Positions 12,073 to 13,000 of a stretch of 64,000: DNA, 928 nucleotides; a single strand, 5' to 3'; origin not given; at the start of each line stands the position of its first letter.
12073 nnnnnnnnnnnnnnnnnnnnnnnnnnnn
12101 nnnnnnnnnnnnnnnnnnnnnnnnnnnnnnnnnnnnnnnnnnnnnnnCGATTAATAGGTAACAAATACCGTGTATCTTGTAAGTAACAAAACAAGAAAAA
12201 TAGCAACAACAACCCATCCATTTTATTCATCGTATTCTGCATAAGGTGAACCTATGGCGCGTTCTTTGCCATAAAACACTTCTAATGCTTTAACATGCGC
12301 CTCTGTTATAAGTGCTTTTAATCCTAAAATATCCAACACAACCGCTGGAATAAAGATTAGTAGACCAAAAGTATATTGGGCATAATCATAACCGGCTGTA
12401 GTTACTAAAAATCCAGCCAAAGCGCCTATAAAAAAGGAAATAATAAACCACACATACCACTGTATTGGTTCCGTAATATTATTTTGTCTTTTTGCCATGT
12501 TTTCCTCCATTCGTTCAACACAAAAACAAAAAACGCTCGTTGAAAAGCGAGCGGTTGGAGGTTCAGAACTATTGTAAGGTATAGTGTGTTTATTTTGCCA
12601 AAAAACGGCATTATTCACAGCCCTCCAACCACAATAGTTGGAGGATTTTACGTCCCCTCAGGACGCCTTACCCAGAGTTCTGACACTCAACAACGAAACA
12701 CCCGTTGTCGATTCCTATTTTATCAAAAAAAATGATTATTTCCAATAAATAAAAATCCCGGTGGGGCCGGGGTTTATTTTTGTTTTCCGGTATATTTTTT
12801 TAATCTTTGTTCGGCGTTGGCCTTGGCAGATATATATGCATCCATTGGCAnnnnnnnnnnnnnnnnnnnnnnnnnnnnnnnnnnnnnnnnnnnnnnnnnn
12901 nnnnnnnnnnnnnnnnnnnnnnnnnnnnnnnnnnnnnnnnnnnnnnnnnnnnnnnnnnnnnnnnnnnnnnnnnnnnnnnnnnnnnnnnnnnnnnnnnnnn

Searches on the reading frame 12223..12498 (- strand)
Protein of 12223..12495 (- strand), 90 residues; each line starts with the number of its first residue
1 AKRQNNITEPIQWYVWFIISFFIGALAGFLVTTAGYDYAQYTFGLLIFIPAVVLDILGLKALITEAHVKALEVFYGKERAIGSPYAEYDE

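Call 14: search_protein_families(library=pfam, proteins=[window:12223-12495:-], max_evalue=0.01)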
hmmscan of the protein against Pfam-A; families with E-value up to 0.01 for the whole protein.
window:12223-12495:- (90 aa): 1 family
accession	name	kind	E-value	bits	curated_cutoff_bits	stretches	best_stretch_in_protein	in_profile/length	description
PF07155.17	ECF-ribofla_trS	-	0.0025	18.2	26.7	1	12-59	74-122/172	ECF-type riboflavin transporter, S component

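Call 25: find_homologous_proteins(query=window:12223-12495:-, max_evalue=0.001)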
Query window:12223-12495:- (90 aa): 8 proteins with E <= 0.001 among 9 candidates.
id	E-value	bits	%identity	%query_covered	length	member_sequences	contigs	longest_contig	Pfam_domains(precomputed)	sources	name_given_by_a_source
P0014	2.3e-51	190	99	100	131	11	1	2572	-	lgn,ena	-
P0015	2.0e-26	110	61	100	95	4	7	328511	-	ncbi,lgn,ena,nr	ncbi:MAG: hypothetical protein IKL95_01145 [Alphaproteobacteria bacterium]|nr:hypothetical protein [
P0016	1.5e-18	85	49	89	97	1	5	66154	-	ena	-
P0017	1.0e-17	82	49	96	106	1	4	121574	-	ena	-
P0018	8.3e-16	76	49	89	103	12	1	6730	-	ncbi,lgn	-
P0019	1.5e-15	75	45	89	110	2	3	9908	-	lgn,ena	-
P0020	8.2e-15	73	48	89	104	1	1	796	-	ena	-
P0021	1.1e-7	50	37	90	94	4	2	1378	-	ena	-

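Call 26: find_encoding_contigs(protein=window:12223-12495:-, flank=3000, max_places=6)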
Protein window:12223-12495:- (90 aa): no gene with exactly this product is on record in the collection.
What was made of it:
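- Tried and rejected: My first lookup of copy A's protein found nothing because I gave coordinates that dropped the start codon (call 26).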

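Call 27: find_encoding_contigs(protein=P0015, flank=3000, max_places=3)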
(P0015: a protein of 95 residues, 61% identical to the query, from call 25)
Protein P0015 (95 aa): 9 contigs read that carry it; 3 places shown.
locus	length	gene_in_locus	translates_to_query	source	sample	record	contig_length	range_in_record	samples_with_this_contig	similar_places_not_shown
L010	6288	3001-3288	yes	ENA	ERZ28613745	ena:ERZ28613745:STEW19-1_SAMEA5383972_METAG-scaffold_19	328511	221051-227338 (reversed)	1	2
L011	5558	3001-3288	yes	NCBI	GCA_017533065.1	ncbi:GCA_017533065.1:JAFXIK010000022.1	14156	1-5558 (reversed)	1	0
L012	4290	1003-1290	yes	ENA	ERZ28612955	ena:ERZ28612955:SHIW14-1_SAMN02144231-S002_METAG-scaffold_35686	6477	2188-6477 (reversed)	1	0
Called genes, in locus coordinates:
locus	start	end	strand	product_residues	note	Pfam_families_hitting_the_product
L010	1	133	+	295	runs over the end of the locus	-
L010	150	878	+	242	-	PF00106:adh_short, PF08659:KR, PF01370:Epimerase (weak), PF13561:adh_short_C2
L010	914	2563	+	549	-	PF01134:GIDA, PF07992:Pyr_redox_2 (weak), PF12831:FAD_oxidored (weak), PF13932:SAM_GIDA_C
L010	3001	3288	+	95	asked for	-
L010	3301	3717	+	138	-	-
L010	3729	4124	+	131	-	-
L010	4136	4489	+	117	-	-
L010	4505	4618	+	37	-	-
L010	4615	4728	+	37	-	-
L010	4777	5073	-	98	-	-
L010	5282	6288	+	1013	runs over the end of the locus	PF00133:tRNA-synt_1, PF09334:tRNA-synt_1g (faint), PF08264:Anticodon_1, PF19302:DUF5915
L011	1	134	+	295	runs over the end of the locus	-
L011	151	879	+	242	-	PF00106:adh_short, PF08659:KR, PF01370:Epimerase (faint), PF13561:adh_short_C2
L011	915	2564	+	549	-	PF01134:GIDA, PF03486:HI0933_like (faint), PF07992:Pyr_redox_2 (weak), PF12831:FAD_oxidored (weak), PF13932:SAM_GIDA_C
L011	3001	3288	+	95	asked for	-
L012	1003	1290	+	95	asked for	-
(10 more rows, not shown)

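Call 28: find_encoding_contigs(protein=P0016, flank=3000, max_places=3)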
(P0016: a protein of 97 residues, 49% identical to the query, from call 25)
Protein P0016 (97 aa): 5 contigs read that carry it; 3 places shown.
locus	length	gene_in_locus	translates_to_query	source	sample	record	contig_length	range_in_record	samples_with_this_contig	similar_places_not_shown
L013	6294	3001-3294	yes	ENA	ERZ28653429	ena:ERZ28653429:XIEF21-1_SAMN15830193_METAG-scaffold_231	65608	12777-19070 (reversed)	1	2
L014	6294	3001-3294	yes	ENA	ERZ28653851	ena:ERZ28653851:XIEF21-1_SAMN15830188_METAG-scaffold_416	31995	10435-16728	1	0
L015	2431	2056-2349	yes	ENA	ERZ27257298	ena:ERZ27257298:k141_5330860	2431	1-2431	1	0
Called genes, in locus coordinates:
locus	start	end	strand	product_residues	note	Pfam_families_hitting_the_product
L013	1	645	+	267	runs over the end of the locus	PF01790:LGT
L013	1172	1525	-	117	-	-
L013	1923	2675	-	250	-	-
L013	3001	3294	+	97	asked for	-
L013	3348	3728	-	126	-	PF03575:Peptidase_S51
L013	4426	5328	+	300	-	PF01551:Peptidase_M23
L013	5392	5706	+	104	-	PF03091:CutA1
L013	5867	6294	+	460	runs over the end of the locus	-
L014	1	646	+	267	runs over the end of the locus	PF01790:LGT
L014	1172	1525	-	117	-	-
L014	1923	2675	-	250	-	-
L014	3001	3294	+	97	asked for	-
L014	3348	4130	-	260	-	PF03575:Peptidase_S51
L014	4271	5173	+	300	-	PF01551:Peptidase_M23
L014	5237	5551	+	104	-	PF03091:CutA1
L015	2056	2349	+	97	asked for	-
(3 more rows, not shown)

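Call 29: find_encoding_contigs(protein=P0017, flank=3000, max_places=3)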
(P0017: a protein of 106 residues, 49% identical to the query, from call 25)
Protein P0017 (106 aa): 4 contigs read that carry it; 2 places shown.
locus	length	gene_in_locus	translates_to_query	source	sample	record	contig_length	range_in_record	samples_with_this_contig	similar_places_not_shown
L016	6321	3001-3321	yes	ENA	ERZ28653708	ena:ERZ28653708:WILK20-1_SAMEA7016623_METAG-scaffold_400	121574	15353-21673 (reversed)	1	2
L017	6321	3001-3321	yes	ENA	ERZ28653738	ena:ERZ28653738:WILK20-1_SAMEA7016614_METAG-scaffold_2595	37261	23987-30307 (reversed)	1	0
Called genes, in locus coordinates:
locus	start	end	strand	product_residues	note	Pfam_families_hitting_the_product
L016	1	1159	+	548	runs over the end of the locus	PF01134:GIDA, PF07992:Pyr_redox_2 (weak), PF12831:FAD_oxidored (weak), PF13932:SAM_GIDA_C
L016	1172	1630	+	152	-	-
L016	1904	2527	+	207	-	-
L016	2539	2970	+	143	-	-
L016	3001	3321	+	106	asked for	-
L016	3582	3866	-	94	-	-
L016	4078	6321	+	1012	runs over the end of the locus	PF00133:tRNA-synt_1, PF09334:tRNA-synt_1g (faint), PF08264:Anticodon_1, PF19302:DUF5915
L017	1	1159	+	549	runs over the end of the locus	PF01134:GIDA, PF07992:Pyr_redox_2 (weak), PF12831:FAD_oxidored (weak), PF13932:SAM_GIDA_C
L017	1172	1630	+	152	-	-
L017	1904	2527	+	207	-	-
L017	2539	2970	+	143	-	-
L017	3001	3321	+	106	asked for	-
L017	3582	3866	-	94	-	-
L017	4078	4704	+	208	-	-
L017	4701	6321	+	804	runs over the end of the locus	PF00133:tRNA-synt_1, PF09334:tRNA-synt_1g (faint), PF08264:Anticodon_1, PF19302:DUF5915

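Call 94: search_protein_families(library=ncbifam, proteins=[window:12226-12498:-], max_evalue=0.01)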
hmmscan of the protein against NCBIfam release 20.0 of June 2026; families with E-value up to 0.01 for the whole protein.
window:12226-12498:- (91 aa): 0 families

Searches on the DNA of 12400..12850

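Call 81: search_rna_families(source=window, start=12400, end=12850, threshold=evalue, max_evalue=5)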
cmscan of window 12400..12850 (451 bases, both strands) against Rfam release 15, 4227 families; matches with E-value up to 5: 4.
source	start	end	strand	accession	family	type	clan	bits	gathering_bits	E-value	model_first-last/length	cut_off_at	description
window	12725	12808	-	RF01770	rimP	Cis-reg; leader;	-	23.6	47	0.13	1-102/102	no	Gammaprotebacteria rimP leader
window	12722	12801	+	RF01770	rimP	Cis-reg; leader;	-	21.1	47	0.44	1-102/102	no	Gammaprotebacteria rimP leader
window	12725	12807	+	RF02898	AaHKsRNA20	Gene; sRNA;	-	20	43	1.4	1-77/77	no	Aggregatibacter sRNA 20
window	12749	12800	-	RF02421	Bp1_684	Gene; sRNA;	-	13.4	44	2.2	1-113/113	no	Burkholderia sRNA Bp1_Cand684_SIPHT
